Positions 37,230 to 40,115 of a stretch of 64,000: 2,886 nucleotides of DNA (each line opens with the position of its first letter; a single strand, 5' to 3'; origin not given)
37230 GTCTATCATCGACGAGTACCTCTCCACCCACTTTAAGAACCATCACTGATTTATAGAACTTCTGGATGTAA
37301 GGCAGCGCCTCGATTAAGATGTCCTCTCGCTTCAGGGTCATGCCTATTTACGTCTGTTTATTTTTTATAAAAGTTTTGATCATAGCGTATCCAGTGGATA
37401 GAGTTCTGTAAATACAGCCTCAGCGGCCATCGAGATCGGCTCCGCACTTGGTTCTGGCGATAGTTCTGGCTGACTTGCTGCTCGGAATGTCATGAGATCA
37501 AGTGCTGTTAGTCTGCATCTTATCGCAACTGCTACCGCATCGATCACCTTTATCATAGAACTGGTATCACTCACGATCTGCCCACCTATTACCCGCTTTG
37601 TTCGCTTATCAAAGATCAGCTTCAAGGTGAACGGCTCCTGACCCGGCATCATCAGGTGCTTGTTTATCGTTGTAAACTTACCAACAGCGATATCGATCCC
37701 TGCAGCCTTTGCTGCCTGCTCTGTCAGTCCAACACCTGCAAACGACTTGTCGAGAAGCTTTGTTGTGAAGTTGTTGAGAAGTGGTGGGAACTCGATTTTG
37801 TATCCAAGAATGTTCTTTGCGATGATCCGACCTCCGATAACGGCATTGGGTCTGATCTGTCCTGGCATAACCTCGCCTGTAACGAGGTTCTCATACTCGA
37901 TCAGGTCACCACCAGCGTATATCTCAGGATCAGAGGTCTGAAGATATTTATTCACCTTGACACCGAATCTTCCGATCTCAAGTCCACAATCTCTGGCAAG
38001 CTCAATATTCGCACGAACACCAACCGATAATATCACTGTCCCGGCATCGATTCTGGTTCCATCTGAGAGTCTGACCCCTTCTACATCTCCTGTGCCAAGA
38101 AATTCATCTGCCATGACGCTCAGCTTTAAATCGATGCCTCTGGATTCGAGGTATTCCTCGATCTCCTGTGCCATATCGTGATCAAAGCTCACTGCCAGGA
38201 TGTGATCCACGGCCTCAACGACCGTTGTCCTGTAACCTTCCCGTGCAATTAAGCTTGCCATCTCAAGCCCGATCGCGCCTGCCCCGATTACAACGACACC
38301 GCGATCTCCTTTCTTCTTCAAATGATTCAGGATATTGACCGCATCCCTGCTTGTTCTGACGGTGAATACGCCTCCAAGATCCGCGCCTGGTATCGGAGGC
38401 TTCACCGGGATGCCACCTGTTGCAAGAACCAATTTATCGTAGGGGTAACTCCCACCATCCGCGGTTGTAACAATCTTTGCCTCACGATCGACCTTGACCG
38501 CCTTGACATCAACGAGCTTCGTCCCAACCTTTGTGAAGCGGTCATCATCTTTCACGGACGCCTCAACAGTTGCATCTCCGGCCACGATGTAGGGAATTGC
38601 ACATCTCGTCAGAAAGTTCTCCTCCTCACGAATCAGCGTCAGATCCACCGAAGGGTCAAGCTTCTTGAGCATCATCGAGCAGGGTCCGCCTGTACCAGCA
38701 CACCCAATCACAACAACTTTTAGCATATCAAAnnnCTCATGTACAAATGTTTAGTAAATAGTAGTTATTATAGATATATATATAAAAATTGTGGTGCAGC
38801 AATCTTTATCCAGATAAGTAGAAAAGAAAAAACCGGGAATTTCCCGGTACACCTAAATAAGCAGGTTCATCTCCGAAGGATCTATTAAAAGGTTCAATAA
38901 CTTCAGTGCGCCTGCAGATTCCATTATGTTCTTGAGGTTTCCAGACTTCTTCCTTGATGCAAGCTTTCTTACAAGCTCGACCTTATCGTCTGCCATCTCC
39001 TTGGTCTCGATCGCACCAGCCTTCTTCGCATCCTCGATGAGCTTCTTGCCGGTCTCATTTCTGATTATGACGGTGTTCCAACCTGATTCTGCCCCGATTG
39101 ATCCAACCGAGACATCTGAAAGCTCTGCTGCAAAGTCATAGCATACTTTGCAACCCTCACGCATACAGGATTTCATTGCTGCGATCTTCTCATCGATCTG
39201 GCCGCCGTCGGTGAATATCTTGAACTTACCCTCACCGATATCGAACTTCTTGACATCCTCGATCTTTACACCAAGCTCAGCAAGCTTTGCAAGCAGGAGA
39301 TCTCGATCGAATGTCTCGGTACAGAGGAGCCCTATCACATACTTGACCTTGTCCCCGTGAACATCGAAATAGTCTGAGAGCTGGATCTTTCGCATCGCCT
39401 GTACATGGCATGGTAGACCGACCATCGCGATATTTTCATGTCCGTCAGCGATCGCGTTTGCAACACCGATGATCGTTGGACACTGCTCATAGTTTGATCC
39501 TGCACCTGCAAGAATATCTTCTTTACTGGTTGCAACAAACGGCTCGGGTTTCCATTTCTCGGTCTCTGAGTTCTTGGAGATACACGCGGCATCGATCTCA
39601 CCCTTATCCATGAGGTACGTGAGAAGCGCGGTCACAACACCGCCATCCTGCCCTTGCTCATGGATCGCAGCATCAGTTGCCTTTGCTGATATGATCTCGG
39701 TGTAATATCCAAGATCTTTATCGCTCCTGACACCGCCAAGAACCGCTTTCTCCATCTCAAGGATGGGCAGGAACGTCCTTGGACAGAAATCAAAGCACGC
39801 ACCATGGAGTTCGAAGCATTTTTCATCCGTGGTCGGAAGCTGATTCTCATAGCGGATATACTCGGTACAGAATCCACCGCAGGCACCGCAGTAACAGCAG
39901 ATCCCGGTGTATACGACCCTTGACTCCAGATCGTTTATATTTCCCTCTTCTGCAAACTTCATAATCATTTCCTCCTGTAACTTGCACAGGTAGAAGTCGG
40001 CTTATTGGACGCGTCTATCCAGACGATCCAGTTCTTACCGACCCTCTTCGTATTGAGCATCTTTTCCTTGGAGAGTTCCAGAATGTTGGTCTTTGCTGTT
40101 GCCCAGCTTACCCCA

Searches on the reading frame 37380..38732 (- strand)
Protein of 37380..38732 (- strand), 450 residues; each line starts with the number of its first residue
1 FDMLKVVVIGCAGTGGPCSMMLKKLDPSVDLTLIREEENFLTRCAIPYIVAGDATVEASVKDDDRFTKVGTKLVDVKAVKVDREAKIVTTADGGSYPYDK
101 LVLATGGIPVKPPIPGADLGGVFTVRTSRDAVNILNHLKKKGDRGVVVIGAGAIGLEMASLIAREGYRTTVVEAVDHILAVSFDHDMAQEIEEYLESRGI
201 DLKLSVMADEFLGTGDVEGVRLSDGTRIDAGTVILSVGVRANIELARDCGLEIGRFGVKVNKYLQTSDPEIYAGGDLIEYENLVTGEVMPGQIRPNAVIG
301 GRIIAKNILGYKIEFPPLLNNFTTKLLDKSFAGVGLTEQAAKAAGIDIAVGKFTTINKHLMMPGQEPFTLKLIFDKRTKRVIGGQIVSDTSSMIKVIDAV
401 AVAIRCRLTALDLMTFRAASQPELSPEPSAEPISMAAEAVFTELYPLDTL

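Call 32: search_protein_families(library=pfam, proteins=[window:37380-38732:-], max_evalue=0.0001)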
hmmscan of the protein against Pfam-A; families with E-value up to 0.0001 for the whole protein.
window:37380-38732:- (450 aa): 5 families
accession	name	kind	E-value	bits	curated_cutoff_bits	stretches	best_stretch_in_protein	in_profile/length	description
PF07992.20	Pyr_redox_2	-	1.1e-54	186.2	26.1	1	5-278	2-277/291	Pyridine nucleotide-disulphide oxidoreductase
PF00070.33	Pyr_redox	-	2.4e-17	63.6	22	1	146-224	2-81/82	Pyridine nucleotide-disulphide oxidoreductase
PF02852.28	Pyr_redox_dim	-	4.8e-17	62.6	25.3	1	328-425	8-103/110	Pyridine nucleotide-disulphide oxidoreductase, dimerisation domain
PF13738.12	Pyr_redox_3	-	4.3e-07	29.9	30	1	75-253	103-281/305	Pyridine nucleotide-disulphide oxidoreductase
PF01134.28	GIDA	-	7.8e-05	22.3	22.1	0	146-181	2-38/391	Glucose inhibited division protein A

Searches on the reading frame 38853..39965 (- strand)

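Call 32: search_protein_families(library=pfam, proteins=[window:38853-39965:-], max_evalue=0.0001)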
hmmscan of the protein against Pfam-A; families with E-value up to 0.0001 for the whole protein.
window:38853-39965:- (370 aa): 2 families
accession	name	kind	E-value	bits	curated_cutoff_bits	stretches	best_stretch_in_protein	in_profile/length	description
PF04432.18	FrhB_FdhB_C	-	4.4e-44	150.4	23.3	1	177-326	2-149/150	Coenzyme F420 hydrogenase/dehydrogenase, beta subunit C terminus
PF04422.18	FrhB_FdhB_N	-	1.5e-24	86.3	22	1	92-164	2-73/78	Coenzyme F420 hydrogenase/dehydrogenase, beta subunit N-term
